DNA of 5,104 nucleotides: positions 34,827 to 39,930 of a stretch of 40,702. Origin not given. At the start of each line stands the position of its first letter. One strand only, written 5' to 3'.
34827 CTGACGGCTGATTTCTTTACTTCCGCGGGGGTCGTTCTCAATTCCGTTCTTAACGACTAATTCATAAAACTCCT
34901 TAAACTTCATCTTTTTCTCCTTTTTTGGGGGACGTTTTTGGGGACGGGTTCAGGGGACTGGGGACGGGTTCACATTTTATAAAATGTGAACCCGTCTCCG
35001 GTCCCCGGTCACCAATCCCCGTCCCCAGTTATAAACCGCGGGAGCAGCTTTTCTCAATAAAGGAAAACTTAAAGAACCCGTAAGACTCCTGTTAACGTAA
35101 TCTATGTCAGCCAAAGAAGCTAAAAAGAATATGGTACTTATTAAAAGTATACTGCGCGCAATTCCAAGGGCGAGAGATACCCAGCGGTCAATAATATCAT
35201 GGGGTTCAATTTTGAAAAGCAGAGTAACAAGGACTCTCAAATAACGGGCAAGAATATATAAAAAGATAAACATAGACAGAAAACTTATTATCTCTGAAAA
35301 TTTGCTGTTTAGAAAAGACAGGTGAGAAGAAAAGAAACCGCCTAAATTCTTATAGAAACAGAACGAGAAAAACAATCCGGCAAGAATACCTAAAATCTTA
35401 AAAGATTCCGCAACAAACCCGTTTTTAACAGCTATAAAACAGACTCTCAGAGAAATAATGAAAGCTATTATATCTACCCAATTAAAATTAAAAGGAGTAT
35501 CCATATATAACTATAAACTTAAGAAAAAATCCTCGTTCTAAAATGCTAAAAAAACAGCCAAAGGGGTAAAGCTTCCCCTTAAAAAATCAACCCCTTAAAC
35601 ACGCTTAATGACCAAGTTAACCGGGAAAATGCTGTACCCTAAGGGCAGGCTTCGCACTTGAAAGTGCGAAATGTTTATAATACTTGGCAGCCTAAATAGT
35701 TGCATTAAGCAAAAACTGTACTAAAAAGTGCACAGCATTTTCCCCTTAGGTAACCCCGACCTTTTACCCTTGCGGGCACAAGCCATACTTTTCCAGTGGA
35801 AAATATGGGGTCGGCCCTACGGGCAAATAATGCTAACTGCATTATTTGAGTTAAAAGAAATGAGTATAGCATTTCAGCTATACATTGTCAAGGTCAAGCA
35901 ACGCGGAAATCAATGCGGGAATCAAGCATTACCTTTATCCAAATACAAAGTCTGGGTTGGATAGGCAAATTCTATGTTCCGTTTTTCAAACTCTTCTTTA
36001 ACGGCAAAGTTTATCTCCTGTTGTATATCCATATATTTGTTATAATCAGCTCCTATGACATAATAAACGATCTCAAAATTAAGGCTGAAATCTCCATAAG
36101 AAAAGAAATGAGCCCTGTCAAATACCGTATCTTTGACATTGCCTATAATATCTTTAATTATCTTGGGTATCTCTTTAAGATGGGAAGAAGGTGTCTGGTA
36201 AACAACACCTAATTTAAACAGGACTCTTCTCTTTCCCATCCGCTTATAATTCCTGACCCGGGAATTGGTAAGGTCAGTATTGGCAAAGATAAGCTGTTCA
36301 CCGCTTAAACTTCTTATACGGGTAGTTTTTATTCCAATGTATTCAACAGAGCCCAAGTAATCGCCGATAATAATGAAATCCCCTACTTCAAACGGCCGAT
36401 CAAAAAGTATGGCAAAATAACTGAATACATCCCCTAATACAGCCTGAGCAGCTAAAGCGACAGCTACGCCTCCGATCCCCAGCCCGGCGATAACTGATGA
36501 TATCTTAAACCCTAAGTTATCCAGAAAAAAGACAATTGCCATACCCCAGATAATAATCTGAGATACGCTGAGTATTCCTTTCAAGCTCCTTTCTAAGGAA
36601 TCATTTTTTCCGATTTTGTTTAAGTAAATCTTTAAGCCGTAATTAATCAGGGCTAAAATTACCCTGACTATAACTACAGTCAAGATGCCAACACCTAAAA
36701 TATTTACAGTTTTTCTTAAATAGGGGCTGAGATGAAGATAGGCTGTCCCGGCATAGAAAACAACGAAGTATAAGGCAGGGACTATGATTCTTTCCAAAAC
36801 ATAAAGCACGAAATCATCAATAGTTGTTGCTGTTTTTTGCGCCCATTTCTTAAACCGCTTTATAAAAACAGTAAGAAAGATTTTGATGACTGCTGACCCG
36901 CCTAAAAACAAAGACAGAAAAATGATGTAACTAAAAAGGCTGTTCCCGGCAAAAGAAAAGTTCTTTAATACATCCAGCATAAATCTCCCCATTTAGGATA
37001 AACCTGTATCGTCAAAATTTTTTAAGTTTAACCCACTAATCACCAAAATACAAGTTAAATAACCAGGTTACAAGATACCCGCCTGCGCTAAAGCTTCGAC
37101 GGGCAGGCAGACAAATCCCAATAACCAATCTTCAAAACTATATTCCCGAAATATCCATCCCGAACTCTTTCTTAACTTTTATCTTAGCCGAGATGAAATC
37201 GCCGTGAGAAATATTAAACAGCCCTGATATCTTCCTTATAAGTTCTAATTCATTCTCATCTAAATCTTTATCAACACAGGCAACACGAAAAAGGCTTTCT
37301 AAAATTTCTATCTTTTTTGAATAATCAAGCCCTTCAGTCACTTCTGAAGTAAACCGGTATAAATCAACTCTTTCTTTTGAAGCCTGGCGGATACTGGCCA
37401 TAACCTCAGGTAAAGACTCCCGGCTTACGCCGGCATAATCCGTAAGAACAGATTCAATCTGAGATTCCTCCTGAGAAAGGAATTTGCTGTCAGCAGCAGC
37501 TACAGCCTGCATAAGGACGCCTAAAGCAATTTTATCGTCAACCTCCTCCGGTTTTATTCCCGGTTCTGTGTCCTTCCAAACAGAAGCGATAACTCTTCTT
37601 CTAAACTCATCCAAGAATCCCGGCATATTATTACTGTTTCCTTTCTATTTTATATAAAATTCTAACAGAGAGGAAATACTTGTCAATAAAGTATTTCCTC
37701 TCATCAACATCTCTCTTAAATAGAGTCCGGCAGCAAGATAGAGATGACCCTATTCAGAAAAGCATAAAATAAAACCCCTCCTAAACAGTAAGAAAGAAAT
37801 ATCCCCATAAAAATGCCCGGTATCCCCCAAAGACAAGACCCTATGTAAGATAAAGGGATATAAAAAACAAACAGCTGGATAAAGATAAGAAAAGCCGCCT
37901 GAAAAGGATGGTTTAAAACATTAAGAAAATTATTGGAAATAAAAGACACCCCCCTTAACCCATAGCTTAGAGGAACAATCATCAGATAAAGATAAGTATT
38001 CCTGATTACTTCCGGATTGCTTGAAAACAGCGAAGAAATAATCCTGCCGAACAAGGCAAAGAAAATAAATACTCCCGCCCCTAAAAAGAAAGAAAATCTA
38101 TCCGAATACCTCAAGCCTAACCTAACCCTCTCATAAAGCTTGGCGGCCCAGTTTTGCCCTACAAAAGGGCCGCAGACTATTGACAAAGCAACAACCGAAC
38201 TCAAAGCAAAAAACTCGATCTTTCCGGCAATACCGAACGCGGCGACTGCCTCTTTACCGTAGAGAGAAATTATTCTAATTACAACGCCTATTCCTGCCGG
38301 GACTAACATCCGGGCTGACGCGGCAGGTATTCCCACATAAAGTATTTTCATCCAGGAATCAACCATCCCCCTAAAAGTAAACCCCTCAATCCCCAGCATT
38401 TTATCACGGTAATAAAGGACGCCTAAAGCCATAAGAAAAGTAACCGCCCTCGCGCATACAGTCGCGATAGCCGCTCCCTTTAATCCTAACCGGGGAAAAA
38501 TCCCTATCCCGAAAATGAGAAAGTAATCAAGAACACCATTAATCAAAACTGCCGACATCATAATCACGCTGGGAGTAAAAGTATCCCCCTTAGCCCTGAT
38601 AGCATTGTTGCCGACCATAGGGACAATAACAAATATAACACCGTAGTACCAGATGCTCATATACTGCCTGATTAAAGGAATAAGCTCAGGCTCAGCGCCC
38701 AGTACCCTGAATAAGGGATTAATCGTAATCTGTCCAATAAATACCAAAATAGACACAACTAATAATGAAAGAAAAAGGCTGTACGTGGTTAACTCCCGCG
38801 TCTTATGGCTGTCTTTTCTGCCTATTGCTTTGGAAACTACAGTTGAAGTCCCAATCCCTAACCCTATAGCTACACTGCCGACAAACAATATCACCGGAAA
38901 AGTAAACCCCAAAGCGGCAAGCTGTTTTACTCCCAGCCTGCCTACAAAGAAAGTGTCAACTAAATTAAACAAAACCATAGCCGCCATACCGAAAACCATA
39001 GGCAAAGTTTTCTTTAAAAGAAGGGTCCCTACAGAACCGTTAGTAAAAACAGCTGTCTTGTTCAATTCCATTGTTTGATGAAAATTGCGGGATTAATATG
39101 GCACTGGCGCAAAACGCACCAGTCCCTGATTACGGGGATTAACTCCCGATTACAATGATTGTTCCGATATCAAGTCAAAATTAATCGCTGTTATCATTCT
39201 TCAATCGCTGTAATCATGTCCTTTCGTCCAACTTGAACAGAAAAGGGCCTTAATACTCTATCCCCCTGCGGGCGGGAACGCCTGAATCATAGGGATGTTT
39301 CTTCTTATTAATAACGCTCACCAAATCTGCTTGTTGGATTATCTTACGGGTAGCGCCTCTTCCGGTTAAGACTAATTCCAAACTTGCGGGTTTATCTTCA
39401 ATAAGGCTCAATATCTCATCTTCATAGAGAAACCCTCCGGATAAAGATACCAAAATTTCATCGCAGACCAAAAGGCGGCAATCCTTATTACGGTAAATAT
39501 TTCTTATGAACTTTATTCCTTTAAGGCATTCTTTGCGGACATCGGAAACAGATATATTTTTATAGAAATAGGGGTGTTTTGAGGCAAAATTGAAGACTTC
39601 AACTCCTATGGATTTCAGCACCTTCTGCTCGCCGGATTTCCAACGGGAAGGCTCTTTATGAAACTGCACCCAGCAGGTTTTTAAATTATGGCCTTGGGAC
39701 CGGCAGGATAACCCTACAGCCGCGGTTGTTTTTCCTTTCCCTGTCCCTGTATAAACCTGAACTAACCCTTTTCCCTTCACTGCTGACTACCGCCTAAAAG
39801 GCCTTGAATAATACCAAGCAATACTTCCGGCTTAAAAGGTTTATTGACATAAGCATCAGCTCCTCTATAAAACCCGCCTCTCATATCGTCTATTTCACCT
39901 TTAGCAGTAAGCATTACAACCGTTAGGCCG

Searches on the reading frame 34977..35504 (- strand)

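Call 88: search_protein_families(library=pfam, proteins=[window:34977-35504:-], max_evalue=0.00001)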
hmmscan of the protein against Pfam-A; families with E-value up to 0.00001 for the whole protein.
window:34977-35504:- (175 aa): 1 family
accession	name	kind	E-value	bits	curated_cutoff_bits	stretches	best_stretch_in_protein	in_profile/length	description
PF02674.22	Colicin_V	-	2.8e-20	73.2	29.3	1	10-154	1-143/144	Colicin V production protein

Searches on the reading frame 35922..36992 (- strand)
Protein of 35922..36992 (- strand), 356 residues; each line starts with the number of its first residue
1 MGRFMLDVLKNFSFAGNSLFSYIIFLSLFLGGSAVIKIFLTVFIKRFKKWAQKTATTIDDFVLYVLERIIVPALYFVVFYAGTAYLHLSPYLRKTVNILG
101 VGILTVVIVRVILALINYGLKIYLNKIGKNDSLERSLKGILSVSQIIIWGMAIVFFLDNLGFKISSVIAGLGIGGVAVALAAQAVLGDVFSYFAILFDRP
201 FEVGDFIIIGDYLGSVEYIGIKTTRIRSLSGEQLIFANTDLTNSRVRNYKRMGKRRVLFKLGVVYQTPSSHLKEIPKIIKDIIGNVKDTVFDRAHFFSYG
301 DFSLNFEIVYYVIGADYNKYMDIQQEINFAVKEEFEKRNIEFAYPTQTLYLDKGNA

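Call 88: search_protein_families(library=pfam, proteins=[window:35922-36992:-], max_evalue=0.00001)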
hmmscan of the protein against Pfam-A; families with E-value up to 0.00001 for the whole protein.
window:35922-36992:- (356 aa): 3 families
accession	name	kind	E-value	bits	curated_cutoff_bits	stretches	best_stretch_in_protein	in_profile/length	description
PF00924.24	MS_channel_2nd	-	4.1e-17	62.5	20.2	1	185-251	2-68/68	Mechanosensitive ion channel, beta-domain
PF21082.3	MS_channel_3rd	-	1.2e-09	38.9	21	1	259-342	3-88/88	Mechanosensitive ion channel MscS, C-terminal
PF21088.3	MS_channel_1st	-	1.5e-06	28.5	23.1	1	146-183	5-42/42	Mechanosensitive ion channel, transmembrane helices 2/3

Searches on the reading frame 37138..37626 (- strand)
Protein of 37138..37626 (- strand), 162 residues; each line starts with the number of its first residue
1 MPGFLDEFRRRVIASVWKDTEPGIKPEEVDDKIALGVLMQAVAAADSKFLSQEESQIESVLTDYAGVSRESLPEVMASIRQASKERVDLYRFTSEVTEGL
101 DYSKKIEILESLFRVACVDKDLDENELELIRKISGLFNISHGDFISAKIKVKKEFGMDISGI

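Call 88: search_protein_families(library=pfam, proteins=[window:37138-37626:-], max_evalue=0.00001)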
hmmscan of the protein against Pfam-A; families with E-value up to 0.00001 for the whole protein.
window:37138-37626:- (162 aa): 1 family
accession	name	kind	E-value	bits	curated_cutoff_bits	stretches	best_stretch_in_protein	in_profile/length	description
PF05099.18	TerB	-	1.3e-25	90.4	24.4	1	33-148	2-117/118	Tellurite resistance protein TerB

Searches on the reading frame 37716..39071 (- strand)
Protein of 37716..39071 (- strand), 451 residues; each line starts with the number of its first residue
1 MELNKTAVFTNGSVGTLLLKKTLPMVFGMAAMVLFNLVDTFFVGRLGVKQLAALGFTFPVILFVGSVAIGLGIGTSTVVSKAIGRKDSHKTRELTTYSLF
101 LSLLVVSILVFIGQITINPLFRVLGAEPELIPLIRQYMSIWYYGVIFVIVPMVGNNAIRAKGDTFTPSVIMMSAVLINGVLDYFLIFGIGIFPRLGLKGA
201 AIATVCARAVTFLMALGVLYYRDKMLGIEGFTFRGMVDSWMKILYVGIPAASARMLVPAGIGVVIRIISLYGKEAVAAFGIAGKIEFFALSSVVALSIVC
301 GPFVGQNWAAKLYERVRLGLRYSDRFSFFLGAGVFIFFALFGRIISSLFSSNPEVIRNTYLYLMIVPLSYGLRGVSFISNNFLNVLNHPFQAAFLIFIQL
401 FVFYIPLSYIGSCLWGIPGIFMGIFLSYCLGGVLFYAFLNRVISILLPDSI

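Call 88: search_protein_families(library=pfam, proteins=[window:37716-39071:-], max_evalue=0.00001)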
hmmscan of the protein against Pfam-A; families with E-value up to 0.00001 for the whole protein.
window:37716-39071:- (451 aa): 1 family
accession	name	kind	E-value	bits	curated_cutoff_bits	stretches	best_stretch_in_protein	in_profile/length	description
PF01554.23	MatE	-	1.5e-45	155.2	24.9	2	24-183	1-160/161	MatE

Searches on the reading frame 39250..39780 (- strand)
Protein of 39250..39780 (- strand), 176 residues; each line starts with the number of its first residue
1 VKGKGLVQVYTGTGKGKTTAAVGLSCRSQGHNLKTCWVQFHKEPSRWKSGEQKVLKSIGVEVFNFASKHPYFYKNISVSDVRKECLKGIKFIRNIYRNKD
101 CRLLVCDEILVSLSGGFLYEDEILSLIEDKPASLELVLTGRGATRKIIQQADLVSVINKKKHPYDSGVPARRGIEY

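Call 88: search_protein_families(library=pfam, proteins=[window:39250-39780:-], max_evalue=0.00001)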
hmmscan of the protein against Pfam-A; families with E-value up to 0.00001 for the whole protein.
window:39250-39780:- (176 aa): 1 family
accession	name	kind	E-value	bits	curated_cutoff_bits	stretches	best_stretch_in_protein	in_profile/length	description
PF02572.21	CobA_CobO_BtuR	-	3.2e-51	174.4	25.7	1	4-176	2-172/172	ATP:corrinoid adenosyltransferase BtuR/CobO/CobP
